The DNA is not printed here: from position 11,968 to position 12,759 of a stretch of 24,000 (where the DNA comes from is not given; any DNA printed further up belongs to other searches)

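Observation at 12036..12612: IS605-type element carrying an extra acidic ORF that overlaps the tnpB start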

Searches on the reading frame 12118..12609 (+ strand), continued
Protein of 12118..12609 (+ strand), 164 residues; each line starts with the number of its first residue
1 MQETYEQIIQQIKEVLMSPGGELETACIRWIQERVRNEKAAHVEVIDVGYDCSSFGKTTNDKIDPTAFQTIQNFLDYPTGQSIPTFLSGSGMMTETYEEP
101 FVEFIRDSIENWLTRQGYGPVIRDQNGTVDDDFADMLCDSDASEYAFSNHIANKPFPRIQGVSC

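Call 82: search_dna_similar(query=P0023, collection=plasmids, mode=protein, max_evalue=0.00001, max_rows=25, rows=spread)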
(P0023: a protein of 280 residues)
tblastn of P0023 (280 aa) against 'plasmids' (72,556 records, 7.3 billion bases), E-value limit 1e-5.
No match.

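Call 85: search_protein_families(library=padloc, alignment_id=A5, max_evalue=0.01)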
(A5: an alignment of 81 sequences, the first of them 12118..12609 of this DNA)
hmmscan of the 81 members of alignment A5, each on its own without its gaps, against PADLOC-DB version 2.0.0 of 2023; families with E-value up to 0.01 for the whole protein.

A. member 1, window:12118-12609:+ (164 aa): 0 families

B. families by the number of members that match (of 81 scanned): 4 families
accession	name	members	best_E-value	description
PDLC04431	PDC-M12B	1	3.6e-05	-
PDLC04374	PDC-M05B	1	0.0008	-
PDLC01238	Cas12a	1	0.0019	Cas12a_M29_V-A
PDLC02251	AbiEi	1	0.0019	AbiEi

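Call 86: search_protein_families(library=phrogs, alignment_id=A5, max_evalue=0.01)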
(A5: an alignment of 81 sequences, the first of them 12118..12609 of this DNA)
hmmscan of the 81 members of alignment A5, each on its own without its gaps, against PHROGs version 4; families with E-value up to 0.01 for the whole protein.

A. member 1, window:12118-12609:+ (164 aa): 0 families

B. families by the number of members that match (of 81 scanned): 9 families
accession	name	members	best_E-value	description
phrog_22226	-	1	5.9e-06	-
phrog_26018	-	1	0.00014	-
phrog_35483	-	1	0.0022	-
phrog_19455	-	1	0.005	-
phrog_3887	-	1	0.0063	transcriptional regulator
phrog_7512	-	1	0.0077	-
phrog_2843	-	1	0.008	-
phrog_1176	-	1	0.0081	-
phrog_15085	-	1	0.0093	-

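Call 88: find_encoding_contigs(protein=P0009, flank=5000, max_places=3)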
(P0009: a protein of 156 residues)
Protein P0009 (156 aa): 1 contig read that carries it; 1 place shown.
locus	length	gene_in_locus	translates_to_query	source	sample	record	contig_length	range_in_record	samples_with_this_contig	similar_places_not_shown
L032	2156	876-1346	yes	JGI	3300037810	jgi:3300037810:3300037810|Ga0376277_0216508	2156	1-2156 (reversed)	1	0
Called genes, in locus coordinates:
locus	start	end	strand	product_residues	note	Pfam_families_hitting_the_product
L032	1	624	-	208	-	?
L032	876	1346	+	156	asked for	-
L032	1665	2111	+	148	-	-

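Call 89: find_encoding_contigs(protein=P0008, flank=5000, max_places=3)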
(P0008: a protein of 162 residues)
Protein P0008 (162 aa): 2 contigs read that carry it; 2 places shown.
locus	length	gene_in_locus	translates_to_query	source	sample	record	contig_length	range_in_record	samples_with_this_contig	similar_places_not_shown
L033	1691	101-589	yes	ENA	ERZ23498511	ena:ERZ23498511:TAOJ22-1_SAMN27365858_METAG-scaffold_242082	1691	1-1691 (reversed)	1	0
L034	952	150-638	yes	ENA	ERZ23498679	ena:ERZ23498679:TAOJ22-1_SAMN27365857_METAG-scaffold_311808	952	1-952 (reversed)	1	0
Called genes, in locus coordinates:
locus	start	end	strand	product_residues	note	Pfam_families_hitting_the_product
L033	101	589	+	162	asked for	-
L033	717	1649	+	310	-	PF01385:OrfB_IS605, PF07282:Cas12f1-like_TNB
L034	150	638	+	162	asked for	-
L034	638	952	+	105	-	?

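Call 90: find_encoding_contigs(protein=P0023, flank=5000, max_places=3)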
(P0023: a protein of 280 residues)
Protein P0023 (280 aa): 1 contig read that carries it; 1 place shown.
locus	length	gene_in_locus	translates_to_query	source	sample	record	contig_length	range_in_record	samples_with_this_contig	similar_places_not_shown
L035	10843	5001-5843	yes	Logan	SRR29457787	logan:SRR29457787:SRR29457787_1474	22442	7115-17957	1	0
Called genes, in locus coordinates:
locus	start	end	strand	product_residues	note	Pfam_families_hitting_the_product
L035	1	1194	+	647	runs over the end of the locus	PF00145:DNA_methylase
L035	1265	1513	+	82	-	-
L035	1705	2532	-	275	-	-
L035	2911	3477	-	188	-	PF01035:DNA_binding_1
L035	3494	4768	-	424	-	PF01743:PolyA_pol, PF12627:PolyA_pol_RNAbd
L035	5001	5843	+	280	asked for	-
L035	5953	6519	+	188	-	-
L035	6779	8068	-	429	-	PF13657:Couple_hipA, PF07804:HipA_C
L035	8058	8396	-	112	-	PF13560:HTH_31, PF01381:HTH_3 (weak)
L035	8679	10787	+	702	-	PF09481:CRISPR_Cse1 (weak)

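Call 103: list_cluster_members(proteins=[P0002, P0003, L031:5902-6540:+, L028:5905-6534:+, P0004, P0007, P0008, L025:4992-5471:+])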
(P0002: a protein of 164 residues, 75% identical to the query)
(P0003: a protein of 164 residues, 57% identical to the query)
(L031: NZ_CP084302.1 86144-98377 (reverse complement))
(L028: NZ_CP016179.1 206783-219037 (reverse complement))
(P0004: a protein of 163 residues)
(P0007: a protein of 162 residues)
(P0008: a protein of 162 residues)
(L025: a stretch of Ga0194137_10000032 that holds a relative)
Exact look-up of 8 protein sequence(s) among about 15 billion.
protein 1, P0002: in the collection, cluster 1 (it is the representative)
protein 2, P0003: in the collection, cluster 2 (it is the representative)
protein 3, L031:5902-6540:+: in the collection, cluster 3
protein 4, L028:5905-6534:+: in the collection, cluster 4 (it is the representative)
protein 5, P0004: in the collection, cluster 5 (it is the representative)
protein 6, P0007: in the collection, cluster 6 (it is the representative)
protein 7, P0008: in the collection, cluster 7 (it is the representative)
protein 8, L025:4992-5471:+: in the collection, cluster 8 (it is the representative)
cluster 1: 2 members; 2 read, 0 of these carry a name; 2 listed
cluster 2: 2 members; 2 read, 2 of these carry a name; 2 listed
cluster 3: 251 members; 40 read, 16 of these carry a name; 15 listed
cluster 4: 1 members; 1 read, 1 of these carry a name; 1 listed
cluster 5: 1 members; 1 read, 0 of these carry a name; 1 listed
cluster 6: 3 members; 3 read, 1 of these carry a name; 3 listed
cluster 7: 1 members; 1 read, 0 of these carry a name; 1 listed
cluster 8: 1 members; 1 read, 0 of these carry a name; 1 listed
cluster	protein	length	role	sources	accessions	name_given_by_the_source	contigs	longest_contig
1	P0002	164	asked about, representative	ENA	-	-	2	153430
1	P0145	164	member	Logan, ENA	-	-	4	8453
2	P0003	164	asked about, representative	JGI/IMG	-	hypothetical protein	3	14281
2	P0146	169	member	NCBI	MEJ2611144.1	MAG: hypothetical protein P8179_13935 [Candidatus Thiodiazotropha sp.]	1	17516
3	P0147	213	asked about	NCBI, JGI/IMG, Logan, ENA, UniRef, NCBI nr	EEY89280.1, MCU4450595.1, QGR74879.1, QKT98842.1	hypothetical protein EVX74_000220 [Acinetobacter lwoffii] | hypothetical protein | Uncharacterized protein n=1 Tax=Acinetobacter lwoffii TaxID=28090 RepID=A0AAJ4P4N3_ACILW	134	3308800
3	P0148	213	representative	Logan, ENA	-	-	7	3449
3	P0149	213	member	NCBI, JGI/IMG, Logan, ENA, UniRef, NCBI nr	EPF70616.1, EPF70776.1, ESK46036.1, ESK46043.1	hypothetical protein [Acinetobacter indicus] | Uncharacterized protein n=4 Tax=Acinetobacter indicus TaxID=756892 RepID=V2TVW8_9GAMM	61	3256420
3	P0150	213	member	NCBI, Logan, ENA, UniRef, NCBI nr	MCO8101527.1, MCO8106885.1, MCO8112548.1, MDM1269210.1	hypothetical protein [Acinetobacter indicus] | Uncharacterized protein n=7 Tax=Acinetobacter indicus TaxID=756892 RepID=A0AAW8Z5H9_9GAMM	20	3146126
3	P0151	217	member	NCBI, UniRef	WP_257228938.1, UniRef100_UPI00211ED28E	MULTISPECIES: hypothetical protein, partial [Acinetobacter] | hypothetical protein n=3 Tax=Pseudomonadota TaxID=1224 RepID=UPI00211ED28E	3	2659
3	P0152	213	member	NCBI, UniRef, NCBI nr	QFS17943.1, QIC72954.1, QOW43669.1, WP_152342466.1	hypothetical protein FSC05_04160 [Acinetobacter indicus] | Uncharacterized protein n=1 Tax=Acinetobacter indicus TaxID=756892 RepID=A0A856USJ9_9GAMM | hypothetical protein [Acinetobacter indicus]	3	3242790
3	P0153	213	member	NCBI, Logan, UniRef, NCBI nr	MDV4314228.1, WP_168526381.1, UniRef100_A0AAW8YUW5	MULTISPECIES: hypothetical protein [Acinetobacter] | DUF4303 domain-containing protein n=1 Tax=Acinetobacter indicus TaxID=756892 ...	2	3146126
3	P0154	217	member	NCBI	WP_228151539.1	hypothetical protein, partial [Acinetobacter indicus]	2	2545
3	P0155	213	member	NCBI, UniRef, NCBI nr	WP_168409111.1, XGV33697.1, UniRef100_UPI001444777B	hypothetical protein [Acinetobacter indicus] | hypothetical protein n=1 Tax=Acinetobacter indicus TaxID=756892 RepID=UPI001444777B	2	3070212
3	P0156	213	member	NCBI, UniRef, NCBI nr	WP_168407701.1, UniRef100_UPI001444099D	hypothetical protein [Acinetobacter indicus] | hypothetical protein n=1 Tax=Acinetobacter indicus TaxID=756892 RepID=UPI001444099D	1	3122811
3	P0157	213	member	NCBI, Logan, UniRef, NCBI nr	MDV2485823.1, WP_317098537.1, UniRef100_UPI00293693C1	hypothetical protein [Acinetobacter towneri] | hypothetical protein n=1 Tax=Acinetobacter towneri TaxID=202956 RepID=UPI00293693C1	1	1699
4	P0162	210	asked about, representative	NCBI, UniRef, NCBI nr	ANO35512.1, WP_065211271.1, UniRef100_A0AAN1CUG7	hypothetical protein A6E01_20070 (plasmid) [Vibrio breoganii] | Uncharacterized protein n=1 Tax=Vibrio breoganii TaxID=553239 RepID=A0AAN1CUG7_9VIBR | hypothetical protein [Vibrio breoganii]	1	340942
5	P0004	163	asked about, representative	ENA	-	-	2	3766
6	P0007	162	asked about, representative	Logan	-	-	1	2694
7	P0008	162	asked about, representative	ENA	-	-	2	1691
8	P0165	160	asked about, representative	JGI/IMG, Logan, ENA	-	-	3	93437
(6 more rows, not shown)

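Call 104: search_protein_families(library=pfam, proteins=[P0153, P0147, P0162, L030:5905-6537:+, L029:5854-6492:+, L027:5902-6534:+, window:12118-12609:+, P0165, P0004, P0143], max_evalue=10)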
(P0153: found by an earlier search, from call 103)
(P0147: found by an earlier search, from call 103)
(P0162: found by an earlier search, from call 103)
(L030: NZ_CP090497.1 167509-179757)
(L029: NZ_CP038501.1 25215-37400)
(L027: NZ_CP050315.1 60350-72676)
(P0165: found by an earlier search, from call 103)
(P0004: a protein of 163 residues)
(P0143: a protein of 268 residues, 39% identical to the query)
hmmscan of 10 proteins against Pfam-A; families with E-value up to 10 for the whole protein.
P0153 (213 aa): 1 family
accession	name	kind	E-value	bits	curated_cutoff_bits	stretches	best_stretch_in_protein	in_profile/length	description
PF14567.11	SUKH_5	-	0.021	15.1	27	1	98-173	9-90/142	SMI1-KNR4 cell-wall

P0147 (213 aa): 1 family
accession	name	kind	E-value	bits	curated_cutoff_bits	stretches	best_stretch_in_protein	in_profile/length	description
PF14567.11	SUKH_5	-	0.032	14.5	27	1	98-193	9-104/142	SMI1-KNR4 cell-wall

P0162 (210 aa): 0 families

L030:5905-6537:+ (211 aa): 0 families

L029:5854-6492:+ (213 aa): 0 families

L027:5902-6534:+ (211 aa): 0 families

window:12118-12609:+ (164 aa): 0 families

P0165 (160 aa): 0 families

P0004 (163 aa): 0 families

P0143 (268 aa): 6 families
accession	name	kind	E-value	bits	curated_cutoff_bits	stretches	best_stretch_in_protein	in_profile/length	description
PF19458.4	DUF5995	-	6.1e-06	26.1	27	2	131-210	148-224/225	Family of unknown function (DUF5995)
PF19926.4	DUF6389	-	0.0042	17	27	1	134-168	99-135/149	Family of unknown function (DUF6389)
PF20511.4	PMI_typeI_cat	-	0.015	15.9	22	1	142-210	21-88/143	Phosphomannose isomerase type I, catalytic domain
PF07707.21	BACK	-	0.041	14.4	20.9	1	113-159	33-79/103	BTB And C-terminal Kelch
PF13455.12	MUG113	-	0.061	14.3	22.3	0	227-268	11-52/73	Meiotically up-regulated gene 113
PF02617.22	ClpS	-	0.067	13.4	23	1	190-220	32-62/80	ATP-dependent Clp protease adaptor protein ClpS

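Call 108: find_homologous_proteins(query=A8, max_evalue=0.001)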
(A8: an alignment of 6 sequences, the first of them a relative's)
Query A8 (6 sequences) (213 aa, profile of the alignment): 42 proteins with E <= 0.001 among 2408 candidates.
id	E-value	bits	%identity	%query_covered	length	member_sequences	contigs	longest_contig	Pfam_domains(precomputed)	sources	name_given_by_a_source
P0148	5.2e-117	407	99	100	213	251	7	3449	-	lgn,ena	-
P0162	4.5e-115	401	52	98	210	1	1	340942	-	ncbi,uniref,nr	ncbi:hypothetical protein A6E01_20070 (plasmid) [Vibrio breoganii]|uniref:Uncharacterized protein n=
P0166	9.8e-114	397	87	100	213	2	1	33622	-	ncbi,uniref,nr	ncbi:hypothetical protein MXL26_10580 [Acinetobacter towneri]|uniref:hypothetical protein n=1 Tax=Ac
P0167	4.4e-112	391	68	100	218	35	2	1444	-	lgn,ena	-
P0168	1.5e-111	389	88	100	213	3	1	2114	-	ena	-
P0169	4.4e-111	388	83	100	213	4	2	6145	-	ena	-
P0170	1.3e-110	386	47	98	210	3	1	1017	-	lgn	-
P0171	6.8e-110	384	83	100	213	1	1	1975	-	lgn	-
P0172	5.7e-109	381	86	100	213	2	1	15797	-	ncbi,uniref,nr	ncbi:hypothetical protein [Acinetobacter towneri]|uniref:hypothetical protein n=1 Tax=Acinetobacter 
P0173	5.9e-109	381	82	100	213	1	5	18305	-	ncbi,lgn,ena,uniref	ncbi:hypothetical protein ABLT40_14260 [Acinetobacter schindleri]|uniref:hypothetical protein n=1 Ta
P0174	1.6e-108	379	83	100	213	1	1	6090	-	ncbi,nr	ncbi:MAG: hypothetical protein GX151_05520 [Gammaproteobacteria bacterium]|nr:hypothetical protein [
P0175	2.9e-108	379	88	100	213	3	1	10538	-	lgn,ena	-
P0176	6.7e-108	377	48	100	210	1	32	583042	-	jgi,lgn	jgi:hypothetical protein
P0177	6.8e-108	377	86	100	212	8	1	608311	-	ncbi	-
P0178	4.9e-107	375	48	98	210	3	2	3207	-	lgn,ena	-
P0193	1.6e-78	281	46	97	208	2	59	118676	-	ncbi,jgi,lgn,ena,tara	tara:strand:+ start:12511 stop:13137 length:627 start_codon:yes stop_codon:yes gene_type:complete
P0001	7.5e-8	51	32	37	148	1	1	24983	-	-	-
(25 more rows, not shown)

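Call 109: find_encoding_contigs(protein=P0193, flank=4000, max_places=8)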
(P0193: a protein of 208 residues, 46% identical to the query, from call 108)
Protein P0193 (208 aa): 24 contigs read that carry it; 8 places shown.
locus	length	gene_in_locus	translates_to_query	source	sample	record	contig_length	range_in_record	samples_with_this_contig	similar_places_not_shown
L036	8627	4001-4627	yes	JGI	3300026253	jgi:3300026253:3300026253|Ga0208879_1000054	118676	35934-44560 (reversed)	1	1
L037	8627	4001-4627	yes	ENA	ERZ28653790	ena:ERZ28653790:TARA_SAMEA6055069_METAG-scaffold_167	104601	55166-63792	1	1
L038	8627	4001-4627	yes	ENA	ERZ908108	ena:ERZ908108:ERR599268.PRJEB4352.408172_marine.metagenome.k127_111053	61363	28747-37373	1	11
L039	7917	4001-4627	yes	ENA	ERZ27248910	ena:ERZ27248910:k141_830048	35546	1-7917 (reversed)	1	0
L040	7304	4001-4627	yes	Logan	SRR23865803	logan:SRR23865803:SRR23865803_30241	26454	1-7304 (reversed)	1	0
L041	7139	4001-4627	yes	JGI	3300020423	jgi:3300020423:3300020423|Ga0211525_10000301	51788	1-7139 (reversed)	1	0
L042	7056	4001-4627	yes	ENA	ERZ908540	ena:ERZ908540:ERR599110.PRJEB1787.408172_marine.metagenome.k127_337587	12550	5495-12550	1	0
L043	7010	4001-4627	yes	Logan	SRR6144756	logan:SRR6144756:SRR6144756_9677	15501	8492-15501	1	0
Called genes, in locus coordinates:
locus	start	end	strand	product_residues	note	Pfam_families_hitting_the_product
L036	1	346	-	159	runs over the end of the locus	-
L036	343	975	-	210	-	PF27025:DUF8336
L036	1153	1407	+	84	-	-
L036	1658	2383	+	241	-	-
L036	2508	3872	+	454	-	PF02689:Herpes_Helicase (faint), PF05970:PIF1, PF13604:AAA_30, PF13245:AAA_19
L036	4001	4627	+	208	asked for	-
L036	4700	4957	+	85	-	-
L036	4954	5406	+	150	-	-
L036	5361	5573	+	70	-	-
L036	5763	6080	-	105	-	-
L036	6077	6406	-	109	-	-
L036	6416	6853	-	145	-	-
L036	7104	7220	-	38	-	-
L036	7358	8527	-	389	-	PF12323:HTH_OrfB_IS605, PF01385:OrfB_IS605, PF07282:Cas12f1-like_TNB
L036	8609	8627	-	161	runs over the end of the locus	-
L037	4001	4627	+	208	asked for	-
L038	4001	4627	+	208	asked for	-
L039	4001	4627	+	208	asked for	-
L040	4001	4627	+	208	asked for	-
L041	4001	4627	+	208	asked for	-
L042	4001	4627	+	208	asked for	-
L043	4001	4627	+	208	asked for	-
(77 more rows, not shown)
